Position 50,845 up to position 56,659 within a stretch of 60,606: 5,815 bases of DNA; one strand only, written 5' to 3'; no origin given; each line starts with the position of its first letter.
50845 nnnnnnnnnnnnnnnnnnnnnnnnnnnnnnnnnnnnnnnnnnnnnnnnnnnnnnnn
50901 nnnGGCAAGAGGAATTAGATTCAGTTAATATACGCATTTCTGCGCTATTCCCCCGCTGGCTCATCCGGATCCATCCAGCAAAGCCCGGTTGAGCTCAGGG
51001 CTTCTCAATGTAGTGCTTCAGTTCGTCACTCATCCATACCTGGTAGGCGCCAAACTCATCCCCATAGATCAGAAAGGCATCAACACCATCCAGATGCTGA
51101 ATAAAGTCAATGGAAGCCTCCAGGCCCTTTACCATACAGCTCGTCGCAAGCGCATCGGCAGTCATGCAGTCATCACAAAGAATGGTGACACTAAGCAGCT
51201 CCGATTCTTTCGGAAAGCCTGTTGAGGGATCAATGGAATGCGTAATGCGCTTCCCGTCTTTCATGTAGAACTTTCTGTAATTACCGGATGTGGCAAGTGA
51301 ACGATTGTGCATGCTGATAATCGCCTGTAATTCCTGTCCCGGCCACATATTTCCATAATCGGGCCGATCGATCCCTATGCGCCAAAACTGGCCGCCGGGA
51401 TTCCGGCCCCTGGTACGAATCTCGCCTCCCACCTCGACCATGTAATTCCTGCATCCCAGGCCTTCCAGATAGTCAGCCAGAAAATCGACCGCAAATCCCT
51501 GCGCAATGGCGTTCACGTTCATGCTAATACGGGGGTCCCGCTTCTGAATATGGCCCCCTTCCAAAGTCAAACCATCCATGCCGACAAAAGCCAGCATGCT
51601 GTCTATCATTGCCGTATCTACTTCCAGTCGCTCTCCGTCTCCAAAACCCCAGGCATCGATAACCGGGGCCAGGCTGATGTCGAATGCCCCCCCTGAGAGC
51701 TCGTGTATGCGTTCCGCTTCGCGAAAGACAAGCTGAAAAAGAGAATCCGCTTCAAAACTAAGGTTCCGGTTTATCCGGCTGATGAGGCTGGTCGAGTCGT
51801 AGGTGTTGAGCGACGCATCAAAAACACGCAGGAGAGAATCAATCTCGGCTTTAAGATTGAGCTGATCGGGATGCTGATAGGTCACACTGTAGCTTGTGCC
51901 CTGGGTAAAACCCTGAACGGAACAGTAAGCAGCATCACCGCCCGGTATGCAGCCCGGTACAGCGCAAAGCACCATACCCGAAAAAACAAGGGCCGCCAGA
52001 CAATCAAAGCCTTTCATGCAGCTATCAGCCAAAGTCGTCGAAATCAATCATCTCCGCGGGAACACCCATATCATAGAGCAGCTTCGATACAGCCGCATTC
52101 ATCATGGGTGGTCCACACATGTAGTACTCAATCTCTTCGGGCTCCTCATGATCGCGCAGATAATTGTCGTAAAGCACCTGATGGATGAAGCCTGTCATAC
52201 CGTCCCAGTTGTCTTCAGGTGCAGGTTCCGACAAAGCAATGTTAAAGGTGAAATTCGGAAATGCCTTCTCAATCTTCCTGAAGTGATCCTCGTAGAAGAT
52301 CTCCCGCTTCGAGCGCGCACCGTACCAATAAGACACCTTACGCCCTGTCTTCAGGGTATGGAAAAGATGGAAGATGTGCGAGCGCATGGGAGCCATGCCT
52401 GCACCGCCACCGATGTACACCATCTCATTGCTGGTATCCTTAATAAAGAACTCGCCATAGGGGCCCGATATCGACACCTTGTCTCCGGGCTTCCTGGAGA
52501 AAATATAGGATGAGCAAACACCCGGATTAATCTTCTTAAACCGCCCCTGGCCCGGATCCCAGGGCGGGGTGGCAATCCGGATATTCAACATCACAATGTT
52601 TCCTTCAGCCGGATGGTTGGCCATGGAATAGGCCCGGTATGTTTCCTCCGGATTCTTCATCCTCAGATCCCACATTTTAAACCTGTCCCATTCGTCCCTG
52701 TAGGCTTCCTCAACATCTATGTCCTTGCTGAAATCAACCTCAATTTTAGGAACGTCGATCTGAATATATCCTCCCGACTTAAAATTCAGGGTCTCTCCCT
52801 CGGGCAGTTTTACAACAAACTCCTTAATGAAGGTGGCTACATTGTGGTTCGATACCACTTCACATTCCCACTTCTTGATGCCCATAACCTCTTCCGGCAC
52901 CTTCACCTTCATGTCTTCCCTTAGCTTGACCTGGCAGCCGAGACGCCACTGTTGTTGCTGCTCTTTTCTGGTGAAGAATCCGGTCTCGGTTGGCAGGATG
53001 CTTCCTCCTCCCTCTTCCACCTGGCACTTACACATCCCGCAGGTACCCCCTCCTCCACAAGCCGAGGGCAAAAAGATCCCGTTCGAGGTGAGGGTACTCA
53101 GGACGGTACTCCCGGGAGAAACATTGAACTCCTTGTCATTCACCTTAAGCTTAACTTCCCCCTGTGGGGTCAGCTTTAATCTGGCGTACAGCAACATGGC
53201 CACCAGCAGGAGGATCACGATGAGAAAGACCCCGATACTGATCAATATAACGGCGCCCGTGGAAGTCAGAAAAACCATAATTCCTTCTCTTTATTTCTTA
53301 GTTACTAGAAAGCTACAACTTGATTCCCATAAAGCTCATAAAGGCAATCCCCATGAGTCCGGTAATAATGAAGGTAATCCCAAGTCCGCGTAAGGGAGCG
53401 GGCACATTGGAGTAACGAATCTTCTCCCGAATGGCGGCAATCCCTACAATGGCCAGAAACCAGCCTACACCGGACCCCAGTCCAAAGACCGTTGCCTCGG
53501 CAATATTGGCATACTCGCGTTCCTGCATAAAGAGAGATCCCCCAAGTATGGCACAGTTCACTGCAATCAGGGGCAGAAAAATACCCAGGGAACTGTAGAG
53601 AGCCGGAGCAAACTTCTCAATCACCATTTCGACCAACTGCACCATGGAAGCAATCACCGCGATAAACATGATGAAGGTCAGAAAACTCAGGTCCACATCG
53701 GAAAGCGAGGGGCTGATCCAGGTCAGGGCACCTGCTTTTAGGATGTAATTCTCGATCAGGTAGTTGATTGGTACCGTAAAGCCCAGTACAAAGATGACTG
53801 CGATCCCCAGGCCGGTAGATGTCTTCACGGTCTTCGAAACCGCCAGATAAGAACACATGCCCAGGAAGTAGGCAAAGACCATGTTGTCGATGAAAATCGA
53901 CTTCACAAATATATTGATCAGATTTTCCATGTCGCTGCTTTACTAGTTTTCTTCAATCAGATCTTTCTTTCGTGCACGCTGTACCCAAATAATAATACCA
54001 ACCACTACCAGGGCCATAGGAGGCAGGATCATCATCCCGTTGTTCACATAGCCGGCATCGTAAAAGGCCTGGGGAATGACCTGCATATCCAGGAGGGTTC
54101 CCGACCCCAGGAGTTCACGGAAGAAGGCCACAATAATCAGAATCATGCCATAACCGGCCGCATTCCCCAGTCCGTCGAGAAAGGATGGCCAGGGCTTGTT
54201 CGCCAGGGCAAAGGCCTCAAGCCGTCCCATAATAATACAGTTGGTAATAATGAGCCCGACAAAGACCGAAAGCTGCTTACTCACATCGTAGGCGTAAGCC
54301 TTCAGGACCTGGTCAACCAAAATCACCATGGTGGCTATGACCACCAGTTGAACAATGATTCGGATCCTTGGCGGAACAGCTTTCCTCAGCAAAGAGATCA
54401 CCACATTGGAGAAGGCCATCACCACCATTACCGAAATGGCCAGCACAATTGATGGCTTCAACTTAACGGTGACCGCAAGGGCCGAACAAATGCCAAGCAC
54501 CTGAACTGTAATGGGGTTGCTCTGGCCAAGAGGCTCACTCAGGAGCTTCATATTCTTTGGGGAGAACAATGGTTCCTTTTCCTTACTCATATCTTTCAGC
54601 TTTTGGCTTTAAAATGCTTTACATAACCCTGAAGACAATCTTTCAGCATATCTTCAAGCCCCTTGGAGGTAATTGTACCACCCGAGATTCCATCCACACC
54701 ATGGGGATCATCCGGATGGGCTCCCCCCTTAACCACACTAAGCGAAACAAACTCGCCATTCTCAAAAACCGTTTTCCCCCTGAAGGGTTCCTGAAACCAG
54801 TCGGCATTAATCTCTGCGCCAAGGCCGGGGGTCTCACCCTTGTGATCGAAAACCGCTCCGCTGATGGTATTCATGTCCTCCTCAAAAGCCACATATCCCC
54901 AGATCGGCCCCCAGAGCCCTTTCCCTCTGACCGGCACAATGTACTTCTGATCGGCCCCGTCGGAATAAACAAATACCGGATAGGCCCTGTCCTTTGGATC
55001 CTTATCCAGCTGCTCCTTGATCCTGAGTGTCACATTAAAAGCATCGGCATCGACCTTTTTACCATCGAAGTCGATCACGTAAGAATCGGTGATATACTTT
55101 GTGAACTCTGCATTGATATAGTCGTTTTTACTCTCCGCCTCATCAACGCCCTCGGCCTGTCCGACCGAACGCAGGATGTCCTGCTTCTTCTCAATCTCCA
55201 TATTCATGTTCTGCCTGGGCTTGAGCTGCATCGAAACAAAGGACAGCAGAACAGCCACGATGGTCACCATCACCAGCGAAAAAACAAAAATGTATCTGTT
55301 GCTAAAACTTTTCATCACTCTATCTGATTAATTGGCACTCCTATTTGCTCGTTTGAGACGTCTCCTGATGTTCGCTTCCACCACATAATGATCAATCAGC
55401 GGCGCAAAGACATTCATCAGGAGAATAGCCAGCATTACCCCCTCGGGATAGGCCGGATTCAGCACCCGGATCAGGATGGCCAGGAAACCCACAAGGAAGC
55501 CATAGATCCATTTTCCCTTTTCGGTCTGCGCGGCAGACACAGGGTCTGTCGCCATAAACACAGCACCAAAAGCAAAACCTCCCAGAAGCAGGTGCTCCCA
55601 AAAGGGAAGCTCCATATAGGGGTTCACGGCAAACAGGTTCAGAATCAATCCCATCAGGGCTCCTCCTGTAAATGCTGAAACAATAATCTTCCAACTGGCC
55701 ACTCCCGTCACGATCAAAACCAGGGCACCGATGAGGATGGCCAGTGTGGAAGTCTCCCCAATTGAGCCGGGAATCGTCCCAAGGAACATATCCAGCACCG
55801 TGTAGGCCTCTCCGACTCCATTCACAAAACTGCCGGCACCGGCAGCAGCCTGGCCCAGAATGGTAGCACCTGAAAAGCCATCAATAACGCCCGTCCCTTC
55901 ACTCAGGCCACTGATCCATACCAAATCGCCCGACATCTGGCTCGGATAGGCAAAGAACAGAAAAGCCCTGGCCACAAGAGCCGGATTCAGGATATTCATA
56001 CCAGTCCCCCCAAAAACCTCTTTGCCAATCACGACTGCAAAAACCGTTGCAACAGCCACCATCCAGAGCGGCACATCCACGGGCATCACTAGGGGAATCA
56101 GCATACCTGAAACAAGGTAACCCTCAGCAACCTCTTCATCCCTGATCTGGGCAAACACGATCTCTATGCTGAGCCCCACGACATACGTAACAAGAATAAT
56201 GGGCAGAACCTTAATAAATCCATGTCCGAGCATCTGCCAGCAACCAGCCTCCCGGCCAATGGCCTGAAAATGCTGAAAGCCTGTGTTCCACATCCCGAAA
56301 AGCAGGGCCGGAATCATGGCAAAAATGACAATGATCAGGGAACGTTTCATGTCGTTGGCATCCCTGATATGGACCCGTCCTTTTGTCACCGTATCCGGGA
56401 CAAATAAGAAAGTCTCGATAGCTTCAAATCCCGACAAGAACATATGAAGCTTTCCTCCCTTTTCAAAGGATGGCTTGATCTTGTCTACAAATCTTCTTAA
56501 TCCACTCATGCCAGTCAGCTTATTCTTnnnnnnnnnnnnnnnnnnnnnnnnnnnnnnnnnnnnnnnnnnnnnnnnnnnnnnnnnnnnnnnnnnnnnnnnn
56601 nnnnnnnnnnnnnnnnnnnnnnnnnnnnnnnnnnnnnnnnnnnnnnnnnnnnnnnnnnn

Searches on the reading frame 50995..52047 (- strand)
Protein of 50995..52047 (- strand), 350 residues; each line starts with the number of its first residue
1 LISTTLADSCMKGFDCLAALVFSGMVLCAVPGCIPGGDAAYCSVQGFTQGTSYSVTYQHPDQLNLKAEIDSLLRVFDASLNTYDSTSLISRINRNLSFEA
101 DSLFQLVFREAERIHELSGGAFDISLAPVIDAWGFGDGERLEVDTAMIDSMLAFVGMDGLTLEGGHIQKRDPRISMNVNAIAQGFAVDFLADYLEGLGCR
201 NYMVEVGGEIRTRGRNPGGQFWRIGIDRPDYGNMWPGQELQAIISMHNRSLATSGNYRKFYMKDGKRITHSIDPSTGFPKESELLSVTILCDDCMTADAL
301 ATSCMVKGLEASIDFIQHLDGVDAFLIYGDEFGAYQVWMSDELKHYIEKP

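Call 14: search_protein_families(library=pfam, proteins=[window:50995-52047:-], max_evalue=0.001)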
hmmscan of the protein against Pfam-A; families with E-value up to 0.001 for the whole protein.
window:50995-52047:- (350 aa): 1 family
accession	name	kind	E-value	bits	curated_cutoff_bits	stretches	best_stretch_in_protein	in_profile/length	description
PF02424.20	ApbE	-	7.5e-77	258.9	25.6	1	50-325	2-265/266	ApbE family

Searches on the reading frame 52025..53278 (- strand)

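Call 33: search_protein_families(library=ncbifam, proteins=[window:52025-53278:-], max_evalue=0.001)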
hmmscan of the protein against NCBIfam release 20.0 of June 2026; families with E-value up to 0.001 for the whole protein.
window:52025-53278:- (417 aa): 28 families (the best 25 are shown)
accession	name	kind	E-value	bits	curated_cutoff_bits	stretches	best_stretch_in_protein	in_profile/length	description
TIGR01941.1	nqrF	equivalog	5.2e-190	631.6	295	1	11-417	1-404/405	NADH:ubiquinone reductase (Na(+)-transporting) subunit F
NF045803.1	MethMoxFADbindMmoC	equivalog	3.1e-36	124.9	500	2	212-413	154-337/343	aromatic/alkene monooxygenase hydroxylase FAD-binding subunit MmoC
NF040810.1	BenC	equivalog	2.5e-35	122.2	430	2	248-416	169-330/333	benzoate 1,2-dioxygenase electron transfer component BenC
NF008822.0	PRK11872.1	equivalog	4.7e-26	91.6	402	1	210-408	148-327/341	anthranilate 1,2-dioxygenase electron transfer component AntC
NF058606.1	GlBtMonoRdsGbcB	equivalog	1.1e-24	87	500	2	247-409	80-240/362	glycine betaine monooxygenase reductase subunit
NF009805.0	PRK13289.1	equivalog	1.1e-21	77.3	432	1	145-417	163-393/399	NO-inducible flavohemoprotein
NF007964.0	PRK10684.1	equivalog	1.2e-19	70.4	383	2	207-413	47-234/333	NADH oxidoreductase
NF005963.0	PRK08051.1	equivalog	8.3e-16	58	230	1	211-406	43-220/233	NAD(P)H-flavin reductase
NF006220.0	PRK08345.1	subfamily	1.3e-15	57.5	395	1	255-411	83-246/294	cytochrome-c3 hydrogenase subunit gamma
NF000796.0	PRK00054.1-1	equivalog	8.7e-15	54.6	224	1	253-409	61-197/254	dihydroorotate dehydrogenase electron transfer subunit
NF045929.1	FNRPetHCyano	equivalog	2.2e-13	49.8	600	1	252-401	222-382/411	ferredoxin--NADP reductase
NF058510.1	bifunc_CpcD_PetH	exception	3.9e-13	48.9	635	1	252-401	218-376/405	bifunctional rod-capping linker CpcD/ferredoxin--NADP reductase PetH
NF040756.1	corr_regen_AcsV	exception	4e-13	48.6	800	1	42-181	2-142/632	corrinoid activation/regeneration protein AcsV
TIGR02911.1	sulfite_red_B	equivalog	2.8e-12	46.3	288.6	1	253-411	67-219/261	anaerobic sulfite reductase subunit AsrB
TIGR02160.1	PA_CoA_Oxy5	hypoth_equivalog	6.6e-12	44.9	420.8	1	247-416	69-241/352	1,2-phenylacetyl-CoA epoxidase subunit PaaE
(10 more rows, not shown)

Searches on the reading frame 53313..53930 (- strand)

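Call 33: search_protein_families(library=ncbifam, proteins=[window:53313-53930:-], max_evalue=0.001)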
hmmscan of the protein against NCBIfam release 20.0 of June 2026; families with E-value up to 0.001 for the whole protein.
window:53313-53930:- (205 aa): 11 families
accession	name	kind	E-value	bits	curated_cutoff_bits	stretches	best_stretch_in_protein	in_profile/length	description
TIGR01940.1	nqrE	equivalog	9.9e-95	316.6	247.55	1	3-204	2-200/200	NADH:ubiquinone reductase (Na(+)-transporting) subunit E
NF002200.0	PRK01061.1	equivalog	3.1e-79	266.1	351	1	3-205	10-211/250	Na(+)-translocating NADH-quinone reductase subunit E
NF009108.0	PRK12456.1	equivalog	3.5e-64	216.6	398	1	2-205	3-199/199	Na(+)-translocating NADH-quinone reductase subunit E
TIGR01943.1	rnfA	subfamily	2.2e-56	191.3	229.3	1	4-203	3-189/190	RnfABCDGE type electron transport complex subunit A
NF003481.0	PRK05151.1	equivalog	1.5e-47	162.3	240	1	1-203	1-190/193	electron transport complex subunit RsxA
NF041835.1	rnfA_Methano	equivalog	5.3e-46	157.5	300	1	2-202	4-191/195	Rnf electron transport complex subunit RnfA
NF009070.0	PRK12405.1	subfamily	4.8e-27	94.6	184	2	88-171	71-152/231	electron transport complex subunit RsxE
TIGR01948.1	rnfE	subfamily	2.2e-24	86.1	213.4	2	88-171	67-148/196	RnfABCDGE type electron transport complex subunit E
NF041839.1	rnfE_Methano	equivalog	9.2e-23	81.1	350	1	4-174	2-153/203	Rnf electron transport complex subunit RnfE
NF006777.0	PRK09292.1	equivalog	7.9e-16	58.4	235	2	86-171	72-155/209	NADH:ubiquinone reductase (Na(+)-transporting) subunit D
TIGR01939.1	nqrD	equivalog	8.5e-15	55.1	244.85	1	5-171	7-154/207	NADH:ubiquinone reductase (Na(+)-transporting) subunit D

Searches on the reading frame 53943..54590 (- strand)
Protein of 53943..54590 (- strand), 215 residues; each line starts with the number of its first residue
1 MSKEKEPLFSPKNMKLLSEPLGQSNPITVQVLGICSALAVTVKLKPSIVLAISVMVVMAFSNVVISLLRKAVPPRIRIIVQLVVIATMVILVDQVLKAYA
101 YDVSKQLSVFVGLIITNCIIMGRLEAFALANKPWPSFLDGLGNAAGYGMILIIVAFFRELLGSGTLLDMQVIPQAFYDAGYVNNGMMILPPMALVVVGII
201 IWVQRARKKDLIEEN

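Call 33: search_protein_families(library=ncbifam, proteins=[window:53943-54590:-], max_evalue=0.001)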
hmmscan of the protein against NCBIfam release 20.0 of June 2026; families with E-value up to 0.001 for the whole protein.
window:53943-54590:- (215 aa): 10 families
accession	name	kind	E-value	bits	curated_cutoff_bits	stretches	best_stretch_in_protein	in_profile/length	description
NF006777.0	PRK09292.1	equivalog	2.5e-96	321.4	235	1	11-214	5-208/209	NADH:ubiquinone reductase (Na(+)-transporting) subunit D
TIGR01939.1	nqrD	equivalog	1.9e-91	305.5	244.85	1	12-211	5-205/207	NADH:ubiquinone reductase (Na(+)-transporting) subunit D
NF009070.0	PRK12405.1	subfamily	7.2e-53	179.1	184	1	13-209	4-208/231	electron transport complex subunit RsxE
TIGR01948.1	rnfE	subfamily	1.5e-48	165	213.4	1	16-208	3-194/196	RnfABCDGE type electron transport complex subunit E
NF041839.1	rnfE_Methano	equivalog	3e-41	141.4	350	1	22-211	11-198/203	Rnf electron transport complex subunit RnfE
TIGR01943.1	rnfA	subfamily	3.1e-18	66.9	229.3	1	25-180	15-177/190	RnfABCDGE type electron transport complex subunit A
NF041835.1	rnfA_Methano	equivalog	1.3e-12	48.5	300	1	24-177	17-177/195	Rnf electron transport complex subunit RnfA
NF003481.0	PRK05151.1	equivalog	2.1e-12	47.6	240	1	25-163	16-160/193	electron transport complex subunit RsxA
TIGR01940.1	nqrE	equivalog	1.3e-07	32.1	247.55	1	30-161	20-167/200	NADH:ubiquinone reductase (Na(+)-transporting) subunit E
NF002200.0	PRK01061.1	equivalog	7.4e-07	29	351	1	77-187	92-204/250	Na(+)-translocating NADH-quinone reductase subunit E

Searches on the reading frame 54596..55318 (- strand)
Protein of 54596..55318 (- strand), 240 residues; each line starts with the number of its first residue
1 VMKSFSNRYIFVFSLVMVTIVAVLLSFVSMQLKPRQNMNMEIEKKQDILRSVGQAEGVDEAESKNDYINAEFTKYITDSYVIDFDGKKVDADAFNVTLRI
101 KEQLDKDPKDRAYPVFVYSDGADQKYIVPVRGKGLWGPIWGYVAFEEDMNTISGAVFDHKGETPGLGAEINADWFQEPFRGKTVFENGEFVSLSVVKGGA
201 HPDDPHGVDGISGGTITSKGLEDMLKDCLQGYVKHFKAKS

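Call 33: search_protein_families(library=ncbifam, proteins=[window:54596-55318:-], max_evalue=0.001)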
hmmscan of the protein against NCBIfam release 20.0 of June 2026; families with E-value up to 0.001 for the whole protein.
window:54596-55318:- (240 aa): 14 families
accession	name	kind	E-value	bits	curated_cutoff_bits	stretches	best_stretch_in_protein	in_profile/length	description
NF003750.0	PRK05346.2-1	equivalog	6.2e-68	228.7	352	1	2-236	1-222/225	Na(+)-translocating NADH-quinone reductase subunit C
NF003753.0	PRK05346.2-4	equivalog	5.7e-65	219.1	329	1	2-238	3-245/249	Na(+)-translocating NADH-quinone reductase subunit C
TIGR01938.1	nqrC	equivalog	2.2e-59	201.1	144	1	6-235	3-248/251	NADH:ubiquinone reductase (Na(+)-transporting) subunit C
NF003749.0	PRK05346.1-5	equivalog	1.2e-40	139.5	255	1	7-226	8-239/261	Na(+)-translocating NADH-quinone reductase subunit C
NF003746.0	PRK05346.1-1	equivalog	1.9e-35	122.3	337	1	8-226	13-241/264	Na(+)-translocating NADH-quinone reductase subunit C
NF003747.0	PRK05346.1-2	equivalog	6.1e-32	110.9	336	1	11-226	14-236/260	Na(+)-translocating NADH-quinone reductase subunit C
NF003748.0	PRK05346.1-4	equivalog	5.7e-27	94.8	455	1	8-226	10-244/265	Na(+)-translocating NADH-quinone reductase subunit C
NF003752.0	PRK05346.2-3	equivalog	8.4e-24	84.2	617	1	125-232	175-297/316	Na(+)-translocating NADH-quinone reductase subunit C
NF003755.0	PRK05346.2-6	equivalog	2.8e-21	75.7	563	1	125-235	171-296/310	Na(+)-translocating NADH-quinone reductase subunit C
NF003751.0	PRK05346.2-2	equivalog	3.3e-18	65.8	630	1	126-232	179-300/320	Na(+)-translocating NADH-quinone reductase subunit C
NF003754.0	PRK05346.2-5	equivalog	8.1e-18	64.8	677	1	124-232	179-302/320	Na(+)-translocating NADH-quinone reductase subunit C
TIGR01947.1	rnfG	subfamily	3.8e-12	46.7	102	1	99-231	56-184/187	RnfABCDGE type electron transport complex subunit G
NF045876.1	RnfG_DVU2794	exception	8.3e-10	38.5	205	1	100-233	60-180/190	RnfABCDGE type electron transport complex subunit G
NF041840.1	rnfG_Methano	equivalog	2.1e-07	30.7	230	1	134-227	98-179/189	Rnf electron transport complex subunit RnfG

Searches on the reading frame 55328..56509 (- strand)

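Call 33: search_protein_families(library=ncbifam, proteins=[window:55328-56509:-], max_evalue=0.001)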
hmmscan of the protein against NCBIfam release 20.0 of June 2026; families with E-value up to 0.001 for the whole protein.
window:55328-56509:- (393 aa): 6 families
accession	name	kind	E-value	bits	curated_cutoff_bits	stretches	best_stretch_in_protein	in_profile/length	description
NF003756.0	PRK05349.1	equivalog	8.9e-165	548.5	414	1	3-389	2-405/406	NADH:ubiquinone reductase (Na(+)-transporting) subunit B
TIGR01937.1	nqrB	equivalog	2.8e-148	494.2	349.9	1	4-384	1-413/413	NADH:ubiquinone reductase (Na(+)-transporting) subunit B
NF002181.0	PRK01024.1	equivalog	8.6e-103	344.7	792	3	225-384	334-502/503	Na(+)-transporting NADH-quinone reductase subunit B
TIGR01946.1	rnfD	subfamily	5.9e-61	206.6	207.05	1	96-376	32-320/327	RnfABCDGE type electron transport complex subunit D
NF002011.0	PRK00816.1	equivalog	9.4e-44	149.9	415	2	208-376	179-342/352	electron transport complex subunit RsxD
NF041838.1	rnfD_Methano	equivalog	6.8e-30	104.4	400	2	99-194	41-139/285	Rnf electron transport complex subunit RnfD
